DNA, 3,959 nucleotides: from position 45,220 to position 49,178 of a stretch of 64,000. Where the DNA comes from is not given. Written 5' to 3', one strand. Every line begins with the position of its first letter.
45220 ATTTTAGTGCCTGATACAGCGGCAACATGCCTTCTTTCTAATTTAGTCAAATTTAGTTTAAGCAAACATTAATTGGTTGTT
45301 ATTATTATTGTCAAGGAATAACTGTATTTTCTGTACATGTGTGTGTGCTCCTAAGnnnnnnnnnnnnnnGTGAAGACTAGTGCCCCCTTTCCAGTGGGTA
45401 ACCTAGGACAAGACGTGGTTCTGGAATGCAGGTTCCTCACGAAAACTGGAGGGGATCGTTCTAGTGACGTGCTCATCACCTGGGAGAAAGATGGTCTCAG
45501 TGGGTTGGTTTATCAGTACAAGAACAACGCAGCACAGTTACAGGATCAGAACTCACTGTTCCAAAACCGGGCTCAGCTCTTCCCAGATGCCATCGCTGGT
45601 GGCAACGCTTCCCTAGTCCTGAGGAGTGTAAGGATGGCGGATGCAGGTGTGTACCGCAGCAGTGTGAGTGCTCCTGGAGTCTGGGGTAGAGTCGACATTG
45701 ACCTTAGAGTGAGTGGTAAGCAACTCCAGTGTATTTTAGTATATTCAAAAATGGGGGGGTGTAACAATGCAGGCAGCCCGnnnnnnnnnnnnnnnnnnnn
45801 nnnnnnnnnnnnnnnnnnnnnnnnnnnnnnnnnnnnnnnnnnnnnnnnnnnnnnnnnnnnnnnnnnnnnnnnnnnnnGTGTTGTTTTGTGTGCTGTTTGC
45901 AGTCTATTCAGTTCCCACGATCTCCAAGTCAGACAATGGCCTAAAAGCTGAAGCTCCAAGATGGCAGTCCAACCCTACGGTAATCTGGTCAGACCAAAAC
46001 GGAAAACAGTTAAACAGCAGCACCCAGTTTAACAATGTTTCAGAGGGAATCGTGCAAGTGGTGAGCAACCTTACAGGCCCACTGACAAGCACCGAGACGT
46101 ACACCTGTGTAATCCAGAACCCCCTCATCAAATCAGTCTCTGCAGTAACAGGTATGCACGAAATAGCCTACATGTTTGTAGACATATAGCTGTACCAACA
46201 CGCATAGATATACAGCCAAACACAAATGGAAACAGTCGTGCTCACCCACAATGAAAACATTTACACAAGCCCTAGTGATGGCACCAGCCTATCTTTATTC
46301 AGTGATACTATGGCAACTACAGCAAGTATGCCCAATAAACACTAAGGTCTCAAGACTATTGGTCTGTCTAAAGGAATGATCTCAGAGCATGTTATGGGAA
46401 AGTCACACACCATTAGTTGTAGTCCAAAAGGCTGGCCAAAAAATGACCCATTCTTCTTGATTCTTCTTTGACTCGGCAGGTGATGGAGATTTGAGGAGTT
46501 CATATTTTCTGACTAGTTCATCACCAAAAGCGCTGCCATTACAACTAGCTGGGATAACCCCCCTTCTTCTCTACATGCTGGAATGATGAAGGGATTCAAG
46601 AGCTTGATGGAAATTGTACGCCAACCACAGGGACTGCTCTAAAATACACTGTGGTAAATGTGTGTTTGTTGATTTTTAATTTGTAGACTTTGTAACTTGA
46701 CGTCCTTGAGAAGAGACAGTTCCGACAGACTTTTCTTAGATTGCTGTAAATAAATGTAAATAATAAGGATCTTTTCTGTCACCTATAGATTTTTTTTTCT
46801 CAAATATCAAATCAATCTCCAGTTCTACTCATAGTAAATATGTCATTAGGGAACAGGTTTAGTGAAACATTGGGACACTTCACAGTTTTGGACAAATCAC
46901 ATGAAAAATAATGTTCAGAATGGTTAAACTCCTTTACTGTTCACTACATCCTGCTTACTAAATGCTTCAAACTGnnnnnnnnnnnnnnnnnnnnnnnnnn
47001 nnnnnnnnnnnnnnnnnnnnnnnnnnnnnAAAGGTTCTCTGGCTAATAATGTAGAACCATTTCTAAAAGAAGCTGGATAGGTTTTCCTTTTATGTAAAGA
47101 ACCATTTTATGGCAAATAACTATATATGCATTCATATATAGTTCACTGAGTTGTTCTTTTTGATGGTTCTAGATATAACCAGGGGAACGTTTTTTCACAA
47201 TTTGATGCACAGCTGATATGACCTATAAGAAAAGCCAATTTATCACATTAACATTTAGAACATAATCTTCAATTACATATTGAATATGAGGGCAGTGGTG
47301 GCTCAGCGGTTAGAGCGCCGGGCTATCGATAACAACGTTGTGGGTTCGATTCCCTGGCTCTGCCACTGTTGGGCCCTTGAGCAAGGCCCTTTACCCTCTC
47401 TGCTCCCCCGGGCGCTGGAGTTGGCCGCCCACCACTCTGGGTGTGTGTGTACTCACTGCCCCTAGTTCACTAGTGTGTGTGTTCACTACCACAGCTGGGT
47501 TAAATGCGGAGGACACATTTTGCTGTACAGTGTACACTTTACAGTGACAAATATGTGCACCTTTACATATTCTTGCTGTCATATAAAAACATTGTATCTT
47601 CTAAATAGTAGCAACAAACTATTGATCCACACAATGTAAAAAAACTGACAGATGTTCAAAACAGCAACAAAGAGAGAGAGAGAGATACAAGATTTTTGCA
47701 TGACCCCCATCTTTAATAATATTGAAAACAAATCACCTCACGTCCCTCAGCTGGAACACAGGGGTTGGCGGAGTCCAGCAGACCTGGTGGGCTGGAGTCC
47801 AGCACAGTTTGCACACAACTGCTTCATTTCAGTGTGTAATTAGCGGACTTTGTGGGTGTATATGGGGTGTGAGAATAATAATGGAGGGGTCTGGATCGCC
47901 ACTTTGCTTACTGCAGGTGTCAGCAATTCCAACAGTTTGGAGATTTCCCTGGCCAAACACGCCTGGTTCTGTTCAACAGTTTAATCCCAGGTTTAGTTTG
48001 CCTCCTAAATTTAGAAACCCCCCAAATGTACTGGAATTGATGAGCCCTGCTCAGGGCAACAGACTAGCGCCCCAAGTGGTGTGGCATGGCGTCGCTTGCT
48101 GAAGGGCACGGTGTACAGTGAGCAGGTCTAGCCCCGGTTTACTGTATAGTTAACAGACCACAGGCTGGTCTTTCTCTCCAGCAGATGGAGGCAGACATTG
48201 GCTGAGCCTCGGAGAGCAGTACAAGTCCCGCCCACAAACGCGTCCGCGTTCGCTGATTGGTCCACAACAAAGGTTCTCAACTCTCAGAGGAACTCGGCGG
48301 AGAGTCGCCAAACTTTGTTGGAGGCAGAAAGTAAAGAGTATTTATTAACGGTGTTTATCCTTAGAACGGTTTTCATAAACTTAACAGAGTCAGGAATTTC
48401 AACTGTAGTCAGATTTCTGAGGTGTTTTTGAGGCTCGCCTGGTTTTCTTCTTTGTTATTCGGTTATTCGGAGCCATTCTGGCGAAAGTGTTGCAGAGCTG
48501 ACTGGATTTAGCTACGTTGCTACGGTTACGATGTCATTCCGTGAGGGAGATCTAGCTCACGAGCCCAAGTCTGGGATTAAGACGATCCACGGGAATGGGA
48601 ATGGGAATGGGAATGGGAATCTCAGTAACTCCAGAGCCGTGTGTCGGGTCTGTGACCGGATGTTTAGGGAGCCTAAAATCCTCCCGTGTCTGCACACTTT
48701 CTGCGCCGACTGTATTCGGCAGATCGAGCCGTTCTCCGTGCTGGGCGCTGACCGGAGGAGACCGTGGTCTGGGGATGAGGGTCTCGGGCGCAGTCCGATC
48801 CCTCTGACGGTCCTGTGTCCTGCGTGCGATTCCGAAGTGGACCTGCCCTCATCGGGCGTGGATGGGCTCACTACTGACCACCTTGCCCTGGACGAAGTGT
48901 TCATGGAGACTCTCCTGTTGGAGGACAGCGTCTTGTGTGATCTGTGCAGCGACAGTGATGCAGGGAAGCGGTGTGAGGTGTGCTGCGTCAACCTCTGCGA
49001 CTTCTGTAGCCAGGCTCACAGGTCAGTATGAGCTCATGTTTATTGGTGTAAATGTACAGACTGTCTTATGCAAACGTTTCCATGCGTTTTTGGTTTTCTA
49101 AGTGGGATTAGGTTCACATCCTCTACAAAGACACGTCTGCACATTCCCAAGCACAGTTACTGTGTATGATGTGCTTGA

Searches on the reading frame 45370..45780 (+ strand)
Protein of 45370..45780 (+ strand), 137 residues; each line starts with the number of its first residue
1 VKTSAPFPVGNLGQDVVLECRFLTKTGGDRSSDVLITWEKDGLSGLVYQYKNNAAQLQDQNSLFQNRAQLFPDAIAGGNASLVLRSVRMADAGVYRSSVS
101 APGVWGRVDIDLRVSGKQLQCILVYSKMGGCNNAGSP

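Call 19: search_protein_families(library=pfam, proteins=[window:45370-45780:+], max_evalue=0.01)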
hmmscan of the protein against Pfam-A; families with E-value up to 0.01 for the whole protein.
seq(137 aa): 3 families
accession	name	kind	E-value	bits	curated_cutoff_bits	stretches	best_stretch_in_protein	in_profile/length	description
PF07686.23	V-set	-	2.9e-08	34.3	26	1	10-101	8-94/109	Immunoglobulin V-set domain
PF13927.12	Ig_3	-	0.0003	21.7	30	1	11-96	14-73/78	Immunoglobulin domain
PF00047.31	ig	-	0.0034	18.1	21.8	0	8-102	3-73/81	Immunoglobulin domain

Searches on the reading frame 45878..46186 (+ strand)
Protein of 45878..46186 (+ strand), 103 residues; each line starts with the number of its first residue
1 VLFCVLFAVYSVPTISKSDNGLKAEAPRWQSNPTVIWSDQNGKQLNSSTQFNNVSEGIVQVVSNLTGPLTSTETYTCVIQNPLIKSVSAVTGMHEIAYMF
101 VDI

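Call 19: search_protein_families(library=pfam, proteins=[window:45878-46186:+], max_evalue=0.01)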
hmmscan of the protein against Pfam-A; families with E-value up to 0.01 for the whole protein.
seq(103 aa): 1 family
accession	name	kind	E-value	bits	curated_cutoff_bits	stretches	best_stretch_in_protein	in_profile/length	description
PF22705.2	C2-set_3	-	4.7e-07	30.2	27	1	26-85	23-83/87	Butyrophilin subfamily 3 member A2-like, Ig-C domain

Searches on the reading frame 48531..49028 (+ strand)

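Call 19: search_protein_families(library=pfam, proteins=[window:48531-49028:+], max_evalue=0.01)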
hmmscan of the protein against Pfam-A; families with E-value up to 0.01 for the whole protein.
seq(166 aa): 8 families
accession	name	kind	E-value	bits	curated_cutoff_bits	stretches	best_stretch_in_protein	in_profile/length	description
PF13445.12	zf-RING_UBOX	-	1.3e-07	31.9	25.2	1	38-62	1-25/39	RING-type zinc-finger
PF00097.31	zf-C3HC4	-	9e-07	29.1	21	1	38-65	1-29/40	Zinc finger, C3HC4 type (RING finger)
PF13923.12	zf-C3HC4_2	-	1.1e-06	28.7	27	1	38-64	2-29/40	Zinc finger, C3HC4 type (RING finger)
PF15227.12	zf-C3HC4_4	-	0.00014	22.3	30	1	38-64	1-27/42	zinc finger of C3HC4-type, RING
PF13920.12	zf-C3HC4_3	-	0.00038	20.6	27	1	36-65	3-33/49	Zinc finger, C3HC4 type (RING finger)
PF14634.12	zf-RING_5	-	0.0023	18.3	27.9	1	38-99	2-41/43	zinc-RING finger domain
PF24921.1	RING_XB3-XBAT31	-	0.0029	18.1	50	1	37-64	1-28/57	E3 ubiquitin-protein ligase XB3/XBAT31 RING finger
PF13639.12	zf-RING_2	-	0.0052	17.5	27.3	1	38-64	3-32/44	Ring finger domain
